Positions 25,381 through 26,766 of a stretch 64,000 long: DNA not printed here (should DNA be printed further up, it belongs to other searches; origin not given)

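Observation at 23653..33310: Methyltransferase-rich tailoring/export module: four SAM methyltransferases, a toroid protein, Wzx and Wzm/Wzt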

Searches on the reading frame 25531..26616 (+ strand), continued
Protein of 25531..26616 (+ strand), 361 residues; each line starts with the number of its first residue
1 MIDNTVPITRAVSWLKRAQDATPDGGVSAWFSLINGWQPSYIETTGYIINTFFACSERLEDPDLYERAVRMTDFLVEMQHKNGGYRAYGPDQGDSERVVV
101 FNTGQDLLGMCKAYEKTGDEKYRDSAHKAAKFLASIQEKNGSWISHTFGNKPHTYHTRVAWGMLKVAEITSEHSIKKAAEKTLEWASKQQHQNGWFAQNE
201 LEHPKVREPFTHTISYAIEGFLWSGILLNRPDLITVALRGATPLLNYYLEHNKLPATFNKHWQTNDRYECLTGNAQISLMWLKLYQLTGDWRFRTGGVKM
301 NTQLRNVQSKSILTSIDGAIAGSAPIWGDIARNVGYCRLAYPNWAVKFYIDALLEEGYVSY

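Call 51: search_solved_structures(query=A1, max_evalue=0.1, show_alignments=4)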
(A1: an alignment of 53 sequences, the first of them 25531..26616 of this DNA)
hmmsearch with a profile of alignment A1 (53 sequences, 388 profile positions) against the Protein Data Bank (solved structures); distinct sequences matched with E-value up to 0.1: 33.
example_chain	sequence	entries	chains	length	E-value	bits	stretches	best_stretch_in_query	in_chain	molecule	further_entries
4v1r_A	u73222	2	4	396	7.6e-07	31.6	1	124-212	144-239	ALPHA-1,6-MANNANASE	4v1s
2sqc_A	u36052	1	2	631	1.5e-06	30.7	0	147-219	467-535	SQUALENE-HOPENE CYCLASE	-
3sqc_A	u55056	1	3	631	1.5e-06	30.7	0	147-219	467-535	SQUALENE--HOPENE CYCLASE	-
1gsz_A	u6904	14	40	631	2.6e-06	29.9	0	147-219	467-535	SQUALENE--HOPENE CYCLASE | SQUALENE-HOPENE CYCLASE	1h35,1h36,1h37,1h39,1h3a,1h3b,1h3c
4bok_A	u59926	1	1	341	5.4e-06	28.8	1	130-211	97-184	ALPHA-1,6-MANNANASE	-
4boj_A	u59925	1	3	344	5.4e-06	28.8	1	130-211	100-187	ALPHA-1,6-MANNANASE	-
4d4a_A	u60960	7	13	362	6.6e-06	28.5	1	130-210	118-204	ALPHA-1,6-MANNANASE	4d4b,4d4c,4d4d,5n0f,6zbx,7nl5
5agd_A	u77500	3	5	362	6.9e-06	28.5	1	129-211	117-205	ALPHA-1,6-MANNANASE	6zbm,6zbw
5m77_A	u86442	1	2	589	2.8e-05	26.4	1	130-211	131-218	Alpha-1,6-mannanase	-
6wq1_A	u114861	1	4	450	4.3e-05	25.8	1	78-210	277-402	LanC-like protein 2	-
1gxm_A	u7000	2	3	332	5.5e-05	25.5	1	91-165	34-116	PECTATE LYASE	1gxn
1gxo_A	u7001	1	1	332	6.5e-05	25.3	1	91-165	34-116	PECTATE LYASE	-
7d5g_A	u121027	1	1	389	0.0001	24.6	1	77-158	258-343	Cellobiose 2-epimerase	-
4z4j_A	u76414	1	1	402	0.00012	24.4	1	77-158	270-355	Cellobiose 2-epimerase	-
8wbu_A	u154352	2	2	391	0.00013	24.2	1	77-158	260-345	Cellobiose 2-epimerase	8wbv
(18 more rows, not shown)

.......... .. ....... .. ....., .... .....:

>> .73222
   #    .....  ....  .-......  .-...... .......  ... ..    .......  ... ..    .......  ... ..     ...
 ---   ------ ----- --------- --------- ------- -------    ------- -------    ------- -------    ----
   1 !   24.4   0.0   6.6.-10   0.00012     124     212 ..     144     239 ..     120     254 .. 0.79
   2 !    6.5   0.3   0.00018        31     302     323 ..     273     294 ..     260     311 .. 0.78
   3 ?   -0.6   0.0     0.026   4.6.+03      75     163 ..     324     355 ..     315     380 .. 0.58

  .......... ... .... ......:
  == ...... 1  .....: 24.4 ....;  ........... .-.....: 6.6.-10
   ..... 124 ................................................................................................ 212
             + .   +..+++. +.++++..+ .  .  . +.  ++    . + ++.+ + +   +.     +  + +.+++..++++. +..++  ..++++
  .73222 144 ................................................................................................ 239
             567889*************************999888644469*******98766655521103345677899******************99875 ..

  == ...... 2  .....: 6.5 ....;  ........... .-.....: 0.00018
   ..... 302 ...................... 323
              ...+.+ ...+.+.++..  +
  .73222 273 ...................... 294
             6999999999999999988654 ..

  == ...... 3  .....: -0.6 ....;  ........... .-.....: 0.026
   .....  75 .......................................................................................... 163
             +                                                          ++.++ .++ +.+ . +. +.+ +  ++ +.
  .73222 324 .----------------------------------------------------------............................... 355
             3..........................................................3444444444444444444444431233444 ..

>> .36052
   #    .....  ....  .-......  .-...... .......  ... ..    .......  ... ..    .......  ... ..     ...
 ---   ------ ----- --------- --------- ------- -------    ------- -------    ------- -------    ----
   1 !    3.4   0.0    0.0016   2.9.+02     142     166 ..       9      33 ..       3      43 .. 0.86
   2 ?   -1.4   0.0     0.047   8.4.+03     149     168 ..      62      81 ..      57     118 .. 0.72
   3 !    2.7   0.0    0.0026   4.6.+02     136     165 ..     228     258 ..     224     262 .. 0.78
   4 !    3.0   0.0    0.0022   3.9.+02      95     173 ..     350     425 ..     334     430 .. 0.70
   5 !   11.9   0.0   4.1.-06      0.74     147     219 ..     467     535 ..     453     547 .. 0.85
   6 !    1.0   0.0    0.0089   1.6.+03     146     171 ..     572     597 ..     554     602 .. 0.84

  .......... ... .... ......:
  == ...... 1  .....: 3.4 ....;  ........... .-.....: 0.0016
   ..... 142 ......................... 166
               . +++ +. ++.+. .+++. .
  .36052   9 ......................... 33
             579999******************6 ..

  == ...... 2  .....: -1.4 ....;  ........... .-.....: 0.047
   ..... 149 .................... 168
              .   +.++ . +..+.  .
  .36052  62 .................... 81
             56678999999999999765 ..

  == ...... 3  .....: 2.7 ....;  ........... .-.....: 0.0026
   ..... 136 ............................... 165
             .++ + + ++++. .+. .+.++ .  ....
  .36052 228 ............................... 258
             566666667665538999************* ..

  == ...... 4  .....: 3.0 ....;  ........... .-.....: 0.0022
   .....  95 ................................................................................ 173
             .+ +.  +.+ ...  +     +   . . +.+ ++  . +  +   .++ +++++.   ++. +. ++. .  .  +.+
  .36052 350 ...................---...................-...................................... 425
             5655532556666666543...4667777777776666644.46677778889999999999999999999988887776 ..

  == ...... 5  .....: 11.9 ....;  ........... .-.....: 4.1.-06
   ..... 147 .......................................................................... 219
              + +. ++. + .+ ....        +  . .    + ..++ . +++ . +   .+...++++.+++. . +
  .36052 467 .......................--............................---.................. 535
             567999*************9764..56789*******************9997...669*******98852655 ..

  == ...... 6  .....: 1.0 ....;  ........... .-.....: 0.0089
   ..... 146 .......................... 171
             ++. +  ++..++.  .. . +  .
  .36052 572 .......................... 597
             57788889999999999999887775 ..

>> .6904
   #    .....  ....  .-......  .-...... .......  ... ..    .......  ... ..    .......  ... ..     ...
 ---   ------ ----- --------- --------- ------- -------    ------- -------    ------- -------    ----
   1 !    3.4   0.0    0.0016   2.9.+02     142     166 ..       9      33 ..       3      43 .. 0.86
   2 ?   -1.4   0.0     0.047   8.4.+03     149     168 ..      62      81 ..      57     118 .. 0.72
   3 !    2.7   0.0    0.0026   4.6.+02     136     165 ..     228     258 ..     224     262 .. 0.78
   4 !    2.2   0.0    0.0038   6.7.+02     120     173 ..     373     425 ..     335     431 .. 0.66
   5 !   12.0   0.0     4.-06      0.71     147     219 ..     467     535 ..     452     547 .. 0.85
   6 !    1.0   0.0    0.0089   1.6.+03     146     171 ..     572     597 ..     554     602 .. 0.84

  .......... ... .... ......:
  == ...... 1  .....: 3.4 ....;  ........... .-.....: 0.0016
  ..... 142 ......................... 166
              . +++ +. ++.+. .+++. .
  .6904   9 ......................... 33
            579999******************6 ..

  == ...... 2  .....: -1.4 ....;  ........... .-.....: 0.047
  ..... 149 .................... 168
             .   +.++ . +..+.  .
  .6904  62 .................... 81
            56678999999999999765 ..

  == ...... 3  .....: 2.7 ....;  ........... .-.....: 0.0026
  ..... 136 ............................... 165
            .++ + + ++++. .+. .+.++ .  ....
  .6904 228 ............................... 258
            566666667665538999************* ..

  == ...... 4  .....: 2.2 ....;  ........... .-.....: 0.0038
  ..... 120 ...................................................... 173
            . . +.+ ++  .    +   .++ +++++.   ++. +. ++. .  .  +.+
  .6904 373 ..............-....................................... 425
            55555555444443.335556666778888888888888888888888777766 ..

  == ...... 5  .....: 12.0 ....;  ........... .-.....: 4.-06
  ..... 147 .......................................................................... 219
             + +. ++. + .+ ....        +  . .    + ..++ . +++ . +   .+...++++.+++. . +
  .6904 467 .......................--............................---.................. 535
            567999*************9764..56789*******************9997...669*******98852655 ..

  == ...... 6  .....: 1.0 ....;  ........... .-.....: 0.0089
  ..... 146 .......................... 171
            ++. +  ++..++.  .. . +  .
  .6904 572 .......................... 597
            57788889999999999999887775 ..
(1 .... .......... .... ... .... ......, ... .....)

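Call 52: search_protein_families(library=pfam, proteins=[L032:9571-10431:+, L021:11058-11957:-, L041:322-2268:+, L036:11989-13149:-, L067:11026-11784:+, L007:9234-9926:+, L002:12664-13917:+], max_evalue=0.001)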
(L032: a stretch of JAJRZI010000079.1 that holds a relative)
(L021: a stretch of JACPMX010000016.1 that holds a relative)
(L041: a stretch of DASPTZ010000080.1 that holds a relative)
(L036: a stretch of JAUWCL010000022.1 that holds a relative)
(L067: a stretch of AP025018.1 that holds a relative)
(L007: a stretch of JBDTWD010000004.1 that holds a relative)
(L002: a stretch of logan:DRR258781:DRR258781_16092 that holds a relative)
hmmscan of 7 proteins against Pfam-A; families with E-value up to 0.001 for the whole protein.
L032:9571-10431:+ (286 aa): 1 family
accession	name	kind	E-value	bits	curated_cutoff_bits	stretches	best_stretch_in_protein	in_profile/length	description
PF00551.24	Formyl_trans_N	-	1.3e-17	64.6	26.1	1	116-220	67-171/181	Formyl transferase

L021:11058-11957:- (299 aa): 1 family
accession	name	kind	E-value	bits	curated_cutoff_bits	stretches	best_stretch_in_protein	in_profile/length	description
PF02522.19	Antibiotic_NAT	-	1.2e-52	179.2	25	1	69-283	1-227/232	Aminoglycoside 3-N-acetyltransferase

L041:322-2268:+ (648 aa): 1 family
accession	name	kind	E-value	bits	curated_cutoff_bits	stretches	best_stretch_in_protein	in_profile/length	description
PF00501.34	AMP-binding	-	1e-05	25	29.9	1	376-495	245-376/384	AMP-binding enzyme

L036:11989-13149:- (386 aa): 1 family
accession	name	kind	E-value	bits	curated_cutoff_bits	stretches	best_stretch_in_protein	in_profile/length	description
PF13692.12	Glyco_trans_1_4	-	5.9e-05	23.8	27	1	236-321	27-111/142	Glycosyl transferases group 1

L067:11026-11784:+ (252 aa): 1 family
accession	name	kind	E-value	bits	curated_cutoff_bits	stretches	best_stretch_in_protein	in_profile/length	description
PF03808.19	Glyco_tran_WecG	-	1.3e-66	224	27.4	1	59-226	1-168/168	Glycosyl transferase WecG/TagA/CpsF family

L007:9234-9926:+ (230 aa): 1 family
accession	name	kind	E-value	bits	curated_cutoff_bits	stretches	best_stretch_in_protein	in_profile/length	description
PF05050.19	Methyltransf_21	-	2.6e-09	37.9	22.7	1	139-213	95-173/173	Methyltransferase FkbM domain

L002:12664-13917:+ (417 aa): 1 family
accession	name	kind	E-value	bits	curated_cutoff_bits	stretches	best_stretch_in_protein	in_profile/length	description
PF02350.25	Epimerase_2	-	2.4e-05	23.8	30.6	1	113-357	127-346/347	UDP-N-acetylglucosamine 2-epimerase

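Call 64: search_protein_families(library=pfam, proteins=[L013:9893-11881:+, L079:8282-11086:+, L016:8810-11047:+], max_evalue=0.001)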
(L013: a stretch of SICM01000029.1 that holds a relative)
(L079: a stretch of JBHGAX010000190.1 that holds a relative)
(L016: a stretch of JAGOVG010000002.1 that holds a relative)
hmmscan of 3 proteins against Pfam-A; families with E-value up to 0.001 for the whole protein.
L013:9893-11881:+ (662 aa): 3 families
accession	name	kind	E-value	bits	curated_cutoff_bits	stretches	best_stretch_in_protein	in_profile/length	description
PF00551.24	Formyl_trans_N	-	6.6e-13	49.2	26.1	1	514-622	71-181/181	Formyl transferase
PF13243.12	SQHop_cyclase_C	-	9.6e-05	22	26.1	1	85-239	152-303/319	Squalene-hopene cyclase C-terminal domain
PF09492.16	Pec_lyase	-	0.00013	21.8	22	1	132-184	46-96/292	Pectic acid lyase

L079:8282-11086:+ (934 aa): 2 families
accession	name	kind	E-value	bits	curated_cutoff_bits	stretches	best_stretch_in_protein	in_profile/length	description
PF13243.12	SQHop_cyclase_C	-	6.5e-07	29.1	26.1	1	614-775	145-303/319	Squalene-hopene cyclase C-terminal domain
PF07944.18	Beta-AFase-like_GH127_cat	-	0.00012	21.6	24.9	0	567-857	80-253/376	Beta-L-arabinofuranosidase, GH127 catalytic domain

L016:8810-11047:+ (745 aa): 10 families
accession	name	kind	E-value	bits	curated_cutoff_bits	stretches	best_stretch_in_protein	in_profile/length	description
PF00534.26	Glycos_transf_1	-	3e-17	63.1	26.4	1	206-371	2-171/172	Glycosyl transferases group 1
PF13692.12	Glyco_trans_1_4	-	1.6e-13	51.5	27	1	223-358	5-142/142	Glycosyl transferases group 1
PF13524.12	Glyco_trans_1_2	-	1.7e-10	41.5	25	1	244-387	9-143/144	Glycosyl transferase-like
PF13439.12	Glyco_transf_4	-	7.9e-10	39.5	28.5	1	23-198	13-170/170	Glycosyltransferase Family 4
PF06662.19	C5-epim_C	-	5.4e-09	36.3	23.3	0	494-538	32-76/188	D-glucuronyl C5-epimerase C-terminus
PF09492.16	Pec_lyase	-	1.8e-07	31.2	22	1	489-551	35-97/292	Pectic acid lyase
PF07944.18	Beta-AFase-like_GH127_cat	-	1.4e-06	28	24.9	1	392-569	77-251/376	Beta-L-arabinofuranosidase, GH127 catalytic domain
PF06917.19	Pectate_lyase_2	-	7.5e-06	25.3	26.6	1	468-557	380-468/491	Periplasmic pectate lyase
PF13579.12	Glyco_trans_4_4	-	0.00015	22.6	29.7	1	23-193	12-158/158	Glycosyl transferase 4-like domain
PF05147.19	LANC_like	-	0.00016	20.8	23.2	0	597-691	4-87/350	Lanthionine synthetase C-like protein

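Call 67: list_cluster_members(proteins=[window:25531-26616:+, window:26603-27478:+, window:24783-25538:+, window:29703-30440:-, window:19314-20273:+])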
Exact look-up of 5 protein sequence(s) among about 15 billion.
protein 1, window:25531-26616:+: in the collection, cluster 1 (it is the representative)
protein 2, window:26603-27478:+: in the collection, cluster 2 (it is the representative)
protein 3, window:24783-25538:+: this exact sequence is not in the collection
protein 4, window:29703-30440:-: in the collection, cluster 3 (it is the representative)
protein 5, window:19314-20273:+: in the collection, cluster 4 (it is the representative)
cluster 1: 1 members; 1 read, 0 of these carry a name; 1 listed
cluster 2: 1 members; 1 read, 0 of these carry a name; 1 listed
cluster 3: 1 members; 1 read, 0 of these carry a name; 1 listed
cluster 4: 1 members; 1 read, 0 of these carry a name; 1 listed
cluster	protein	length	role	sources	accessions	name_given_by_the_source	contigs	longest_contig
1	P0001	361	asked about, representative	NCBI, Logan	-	-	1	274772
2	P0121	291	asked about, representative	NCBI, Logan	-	-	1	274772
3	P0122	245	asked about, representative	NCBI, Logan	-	-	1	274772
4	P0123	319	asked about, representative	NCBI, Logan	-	-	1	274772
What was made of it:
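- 24783..25538 (+): Methyltransf_24/TylF-type SAM methyltransferase. It is the variable third MT of Unit A. The true start may lie a few codons downstream, because the exact 251-aa product is not on record (call 67).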
